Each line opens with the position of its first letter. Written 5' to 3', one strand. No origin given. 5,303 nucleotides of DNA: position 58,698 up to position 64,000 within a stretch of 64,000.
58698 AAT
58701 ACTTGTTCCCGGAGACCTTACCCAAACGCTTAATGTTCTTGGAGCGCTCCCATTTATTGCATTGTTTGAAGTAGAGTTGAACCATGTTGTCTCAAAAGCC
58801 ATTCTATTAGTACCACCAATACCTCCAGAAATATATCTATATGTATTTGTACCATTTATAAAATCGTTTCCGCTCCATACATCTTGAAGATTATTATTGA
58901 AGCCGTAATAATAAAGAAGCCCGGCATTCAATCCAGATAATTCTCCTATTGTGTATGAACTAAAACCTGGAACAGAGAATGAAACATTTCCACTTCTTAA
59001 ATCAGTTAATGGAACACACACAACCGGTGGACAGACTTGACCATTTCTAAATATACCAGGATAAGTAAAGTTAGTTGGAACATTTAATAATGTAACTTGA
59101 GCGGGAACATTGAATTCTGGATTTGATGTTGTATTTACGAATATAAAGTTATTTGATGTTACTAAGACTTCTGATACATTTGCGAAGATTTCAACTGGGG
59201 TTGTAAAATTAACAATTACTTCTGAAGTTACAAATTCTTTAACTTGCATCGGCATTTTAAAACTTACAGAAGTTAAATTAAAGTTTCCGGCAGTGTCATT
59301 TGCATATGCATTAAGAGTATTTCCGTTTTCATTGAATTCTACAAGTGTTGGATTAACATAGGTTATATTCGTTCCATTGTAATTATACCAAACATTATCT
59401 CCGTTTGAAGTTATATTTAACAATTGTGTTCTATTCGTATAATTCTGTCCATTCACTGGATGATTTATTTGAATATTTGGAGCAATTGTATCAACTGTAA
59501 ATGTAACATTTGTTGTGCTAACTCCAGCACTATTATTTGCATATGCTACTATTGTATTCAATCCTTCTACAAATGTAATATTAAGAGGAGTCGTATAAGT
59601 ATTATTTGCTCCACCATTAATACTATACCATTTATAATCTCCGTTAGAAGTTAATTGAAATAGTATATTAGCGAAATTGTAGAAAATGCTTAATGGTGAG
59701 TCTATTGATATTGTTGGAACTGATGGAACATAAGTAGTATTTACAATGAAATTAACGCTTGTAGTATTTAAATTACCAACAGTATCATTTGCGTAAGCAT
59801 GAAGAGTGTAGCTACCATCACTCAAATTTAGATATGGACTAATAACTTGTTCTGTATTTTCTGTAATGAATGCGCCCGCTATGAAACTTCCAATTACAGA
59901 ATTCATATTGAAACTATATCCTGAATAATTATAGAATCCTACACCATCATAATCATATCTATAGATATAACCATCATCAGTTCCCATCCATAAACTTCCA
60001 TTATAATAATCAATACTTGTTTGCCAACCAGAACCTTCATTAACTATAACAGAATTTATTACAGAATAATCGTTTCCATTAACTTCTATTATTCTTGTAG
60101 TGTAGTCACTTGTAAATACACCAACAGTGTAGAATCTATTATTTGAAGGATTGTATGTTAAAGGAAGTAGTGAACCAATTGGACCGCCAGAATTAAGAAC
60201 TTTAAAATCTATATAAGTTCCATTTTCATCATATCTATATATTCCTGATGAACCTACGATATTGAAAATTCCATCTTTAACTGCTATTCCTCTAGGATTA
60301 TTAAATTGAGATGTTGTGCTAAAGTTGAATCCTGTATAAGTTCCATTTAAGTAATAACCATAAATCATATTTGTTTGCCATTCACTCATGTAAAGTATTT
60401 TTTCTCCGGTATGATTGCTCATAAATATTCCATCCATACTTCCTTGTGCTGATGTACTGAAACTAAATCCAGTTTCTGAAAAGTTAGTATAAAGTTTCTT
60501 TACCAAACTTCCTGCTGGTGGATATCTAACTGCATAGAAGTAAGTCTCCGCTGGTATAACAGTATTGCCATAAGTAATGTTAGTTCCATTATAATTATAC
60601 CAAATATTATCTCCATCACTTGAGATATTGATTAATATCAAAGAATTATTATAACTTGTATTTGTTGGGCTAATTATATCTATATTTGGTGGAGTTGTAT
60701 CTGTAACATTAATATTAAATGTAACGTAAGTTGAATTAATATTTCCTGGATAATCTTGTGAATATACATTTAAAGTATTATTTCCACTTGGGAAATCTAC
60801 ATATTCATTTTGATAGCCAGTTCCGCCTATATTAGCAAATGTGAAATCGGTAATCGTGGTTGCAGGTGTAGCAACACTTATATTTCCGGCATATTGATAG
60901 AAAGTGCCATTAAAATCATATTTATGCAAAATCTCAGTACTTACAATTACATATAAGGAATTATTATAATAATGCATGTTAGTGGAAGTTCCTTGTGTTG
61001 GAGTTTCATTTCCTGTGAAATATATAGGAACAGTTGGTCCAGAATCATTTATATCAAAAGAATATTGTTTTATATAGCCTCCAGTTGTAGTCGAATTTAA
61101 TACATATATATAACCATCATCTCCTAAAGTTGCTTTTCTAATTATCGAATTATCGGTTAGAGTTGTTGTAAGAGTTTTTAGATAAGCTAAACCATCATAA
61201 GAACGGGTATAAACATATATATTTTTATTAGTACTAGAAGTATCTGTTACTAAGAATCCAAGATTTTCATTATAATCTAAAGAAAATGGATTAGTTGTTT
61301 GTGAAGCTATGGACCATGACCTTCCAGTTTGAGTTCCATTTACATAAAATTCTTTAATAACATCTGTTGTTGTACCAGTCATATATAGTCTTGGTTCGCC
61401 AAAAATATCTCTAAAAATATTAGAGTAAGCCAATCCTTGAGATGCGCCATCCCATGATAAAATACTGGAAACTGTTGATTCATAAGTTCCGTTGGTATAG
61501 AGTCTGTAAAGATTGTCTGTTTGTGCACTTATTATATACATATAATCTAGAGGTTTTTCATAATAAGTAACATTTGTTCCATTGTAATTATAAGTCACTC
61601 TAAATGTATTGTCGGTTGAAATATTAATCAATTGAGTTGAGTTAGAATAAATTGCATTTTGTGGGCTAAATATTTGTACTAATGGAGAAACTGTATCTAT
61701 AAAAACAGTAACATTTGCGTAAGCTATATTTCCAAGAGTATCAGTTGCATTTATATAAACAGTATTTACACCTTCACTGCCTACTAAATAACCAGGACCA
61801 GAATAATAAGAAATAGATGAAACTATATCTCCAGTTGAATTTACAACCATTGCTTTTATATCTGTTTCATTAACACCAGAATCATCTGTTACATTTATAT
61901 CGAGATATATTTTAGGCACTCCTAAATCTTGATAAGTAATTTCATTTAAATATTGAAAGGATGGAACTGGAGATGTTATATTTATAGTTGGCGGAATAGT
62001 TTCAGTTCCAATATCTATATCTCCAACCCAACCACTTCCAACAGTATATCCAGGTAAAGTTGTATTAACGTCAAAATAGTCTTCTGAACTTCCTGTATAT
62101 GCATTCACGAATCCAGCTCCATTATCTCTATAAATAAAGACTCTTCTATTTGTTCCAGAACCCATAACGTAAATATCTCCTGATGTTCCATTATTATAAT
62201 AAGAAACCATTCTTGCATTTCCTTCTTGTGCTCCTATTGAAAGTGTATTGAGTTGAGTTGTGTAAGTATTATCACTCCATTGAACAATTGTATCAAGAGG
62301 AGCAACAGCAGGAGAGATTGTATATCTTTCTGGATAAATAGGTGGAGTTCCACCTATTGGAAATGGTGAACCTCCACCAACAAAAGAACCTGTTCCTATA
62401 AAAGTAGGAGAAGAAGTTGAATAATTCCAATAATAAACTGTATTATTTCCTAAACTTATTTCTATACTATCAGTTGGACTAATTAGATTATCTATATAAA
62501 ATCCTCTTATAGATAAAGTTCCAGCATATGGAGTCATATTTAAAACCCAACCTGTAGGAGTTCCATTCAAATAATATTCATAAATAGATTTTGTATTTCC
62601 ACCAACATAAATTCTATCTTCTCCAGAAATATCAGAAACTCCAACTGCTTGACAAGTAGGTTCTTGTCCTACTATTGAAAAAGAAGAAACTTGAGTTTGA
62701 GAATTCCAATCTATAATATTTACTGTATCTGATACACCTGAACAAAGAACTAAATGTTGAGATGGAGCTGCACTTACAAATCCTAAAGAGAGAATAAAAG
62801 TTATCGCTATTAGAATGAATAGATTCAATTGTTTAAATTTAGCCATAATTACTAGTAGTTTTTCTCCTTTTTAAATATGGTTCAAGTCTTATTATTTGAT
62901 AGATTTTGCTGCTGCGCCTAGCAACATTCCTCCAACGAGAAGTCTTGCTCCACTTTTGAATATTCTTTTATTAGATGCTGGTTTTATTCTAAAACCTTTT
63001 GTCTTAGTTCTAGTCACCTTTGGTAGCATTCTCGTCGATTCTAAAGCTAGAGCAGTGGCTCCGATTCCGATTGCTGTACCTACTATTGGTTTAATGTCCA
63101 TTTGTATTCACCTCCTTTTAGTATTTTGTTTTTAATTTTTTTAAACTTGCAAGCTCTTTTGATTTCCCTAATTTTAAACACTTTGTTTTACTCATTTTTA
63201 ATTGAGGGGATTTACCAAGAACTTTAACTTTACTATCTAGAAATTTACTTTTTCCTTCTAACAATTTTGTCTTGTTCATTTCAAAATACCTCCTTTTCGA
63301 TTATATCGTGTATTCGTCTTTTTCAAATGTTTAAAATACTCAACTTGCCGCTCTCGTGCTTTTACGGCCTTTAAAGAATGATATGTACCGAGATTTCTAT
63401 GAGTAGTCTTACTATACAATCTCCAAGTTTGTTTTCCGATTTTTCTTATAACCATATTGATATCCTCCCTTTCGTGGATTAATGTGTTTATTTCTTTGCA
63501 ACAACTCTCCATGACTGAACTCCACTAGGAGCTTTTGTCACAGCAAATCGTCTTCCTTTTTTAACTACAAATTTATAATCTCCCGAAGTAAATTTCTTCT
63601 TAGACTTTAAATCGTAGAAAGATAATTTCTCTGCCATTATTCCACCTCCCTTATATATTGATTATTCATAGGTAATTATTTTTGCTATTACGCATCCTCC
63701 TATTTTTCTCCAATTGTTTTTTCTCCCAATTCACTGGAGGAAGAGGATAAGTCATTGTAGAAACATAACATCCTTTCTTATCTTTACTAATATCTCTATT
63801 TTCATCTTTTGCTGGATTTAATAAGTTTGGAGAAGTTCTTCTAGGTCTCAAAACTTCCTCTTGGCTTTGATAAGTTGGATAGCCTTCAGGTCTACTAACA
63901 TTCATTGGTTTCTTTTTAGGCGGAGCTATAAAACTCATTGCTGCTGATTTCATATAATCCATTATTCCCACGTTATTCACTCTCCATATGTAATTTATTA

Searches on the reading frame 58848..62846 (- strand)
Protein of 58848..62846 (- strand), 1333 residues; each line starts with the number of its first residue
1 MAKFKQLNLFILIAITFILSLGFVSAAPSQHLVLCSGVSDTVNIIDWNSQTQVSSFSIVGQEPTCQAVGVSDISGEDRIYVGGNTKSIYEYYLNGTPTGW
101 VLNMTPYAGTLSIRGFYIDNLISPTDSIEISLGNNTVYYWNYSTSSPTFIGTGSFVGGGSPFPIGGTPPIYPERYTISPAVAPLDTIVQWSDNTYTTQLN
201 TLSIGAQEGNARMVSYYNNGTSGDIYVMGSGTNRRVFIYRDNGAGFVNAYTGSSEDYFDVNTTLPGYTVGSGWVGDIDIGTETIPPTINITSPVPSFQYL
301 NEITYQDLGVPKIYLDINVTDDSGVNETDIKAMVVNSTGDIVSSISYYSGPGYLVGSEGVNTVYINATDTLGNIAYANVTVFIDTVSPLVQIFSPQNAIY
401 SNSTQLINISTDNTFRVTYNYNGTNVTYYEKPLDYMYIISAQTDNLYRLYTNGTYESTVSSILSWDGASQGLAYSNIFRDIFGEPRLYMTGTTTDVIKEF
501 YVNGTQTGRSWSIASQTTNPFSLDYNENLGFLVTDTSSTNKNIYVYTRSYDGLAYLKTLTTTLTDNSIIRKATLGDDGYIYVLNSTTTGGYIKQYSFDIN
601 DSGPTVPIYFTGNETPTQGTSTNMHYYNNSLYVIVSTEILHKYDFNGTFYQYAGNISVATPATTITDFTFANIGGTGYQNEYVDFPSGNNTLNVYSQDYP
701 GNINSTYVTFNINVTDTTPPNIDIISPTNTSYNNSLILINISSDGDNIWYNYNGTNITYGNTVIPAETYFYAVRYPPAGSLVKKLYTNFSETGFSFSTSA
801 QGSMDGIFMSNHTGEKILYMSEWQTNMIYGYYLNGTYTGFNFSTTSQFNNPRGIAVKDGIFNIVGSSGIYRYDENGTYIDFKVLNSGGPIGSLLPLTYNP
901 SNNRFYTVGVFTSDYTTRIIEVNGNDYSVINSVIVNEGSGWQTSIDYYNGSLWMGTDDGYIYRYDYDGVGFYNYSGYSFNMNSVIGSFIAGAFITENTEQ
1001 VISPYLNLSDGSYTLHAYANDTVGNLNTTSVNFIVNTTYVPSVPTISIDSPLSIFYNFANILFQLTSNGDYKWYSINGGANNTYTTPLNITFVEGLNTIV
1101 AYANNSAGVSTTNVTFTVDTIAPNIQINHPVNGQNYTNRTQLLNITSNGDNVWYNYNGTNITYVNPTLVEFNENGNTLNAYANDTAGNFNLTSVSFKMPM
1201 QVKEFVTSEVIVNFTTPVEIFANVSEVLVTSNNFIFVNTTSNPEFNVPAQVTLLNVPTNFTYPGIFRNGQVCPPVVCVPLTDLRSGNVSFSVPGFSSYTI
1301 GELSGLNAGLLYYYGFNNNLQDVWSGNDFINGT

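Call 75: search_protein_families(library=pfam, max_evalue=0.0001, proteins=[window:58848-62846:-])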
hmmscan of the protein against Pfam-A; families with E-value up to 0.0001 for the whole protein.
window:58848-62846:- (1333 aa): 1 family
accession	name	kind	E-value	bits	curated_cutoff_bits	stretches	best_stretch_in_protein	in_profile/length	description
PF19077.6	Big_13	-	4.9e-06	27.4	27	0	997-1037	61-102/102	Bacterial Ig-like domain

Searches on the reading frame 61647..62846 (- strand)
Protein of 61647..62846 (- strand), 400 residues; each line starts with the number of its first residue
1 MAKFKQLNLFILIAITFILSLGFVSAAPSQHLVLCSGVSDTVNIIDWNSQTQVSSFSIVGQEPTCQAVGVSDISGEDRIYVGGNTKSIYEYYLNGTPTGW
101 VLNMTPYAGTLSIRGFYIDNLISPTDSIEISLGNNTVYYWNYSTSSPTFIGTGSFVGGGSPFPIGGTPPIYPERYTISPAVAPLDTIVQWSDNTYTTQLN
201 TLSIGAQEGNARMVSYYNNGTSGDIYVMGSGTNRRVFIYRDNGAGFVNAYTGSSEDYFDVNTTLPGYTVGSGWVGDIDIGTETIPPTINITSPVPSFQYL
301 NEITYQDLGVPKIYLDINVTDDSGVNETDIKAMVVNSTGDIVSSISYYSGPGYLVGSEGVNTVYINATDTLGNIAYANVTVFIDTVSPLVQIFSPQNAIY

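Call 89: find_related_loci(query=window:61647-62846:-, collection=metagenome_contigs, flank=10000)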
Query window:61647-62846:- (400 aa) in metagenome_contigs; peptide patterns used: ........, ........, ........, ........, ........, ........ (x = any residue, [..] = any of these).
100 stretches matched a pattern, but none encodes a relative of the query by tblastn (E <= 1e-3).

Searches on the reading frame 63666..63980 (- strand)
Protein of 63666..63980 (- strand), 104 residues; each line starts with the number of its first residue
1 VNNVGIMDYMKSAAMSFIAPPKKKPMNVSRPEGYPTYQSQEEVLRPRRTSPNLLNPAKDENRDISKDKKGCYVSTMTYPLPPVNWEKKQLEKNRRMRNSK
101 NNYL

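Call 33: find_encoding_contigs(protein=window:63666-63980:-, flank=10000, max_places=3)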
Protein window:63666-63980:- (104 aa): no gene with exactly this product is on record in the collection.

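Call 88: find_related_loci(query=window:63666-63980:-, collection=metagenome_contigs, flank=10000)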
Query window:63666-63980:- (104 aa) in metagenome_contigs; peptide patterns used: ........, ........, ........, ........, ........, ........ (x = any residue, [..] = any of these).
212 stretches matched a pattern, but none encodes a relative of the query by tblastn (E <= 1e-3).
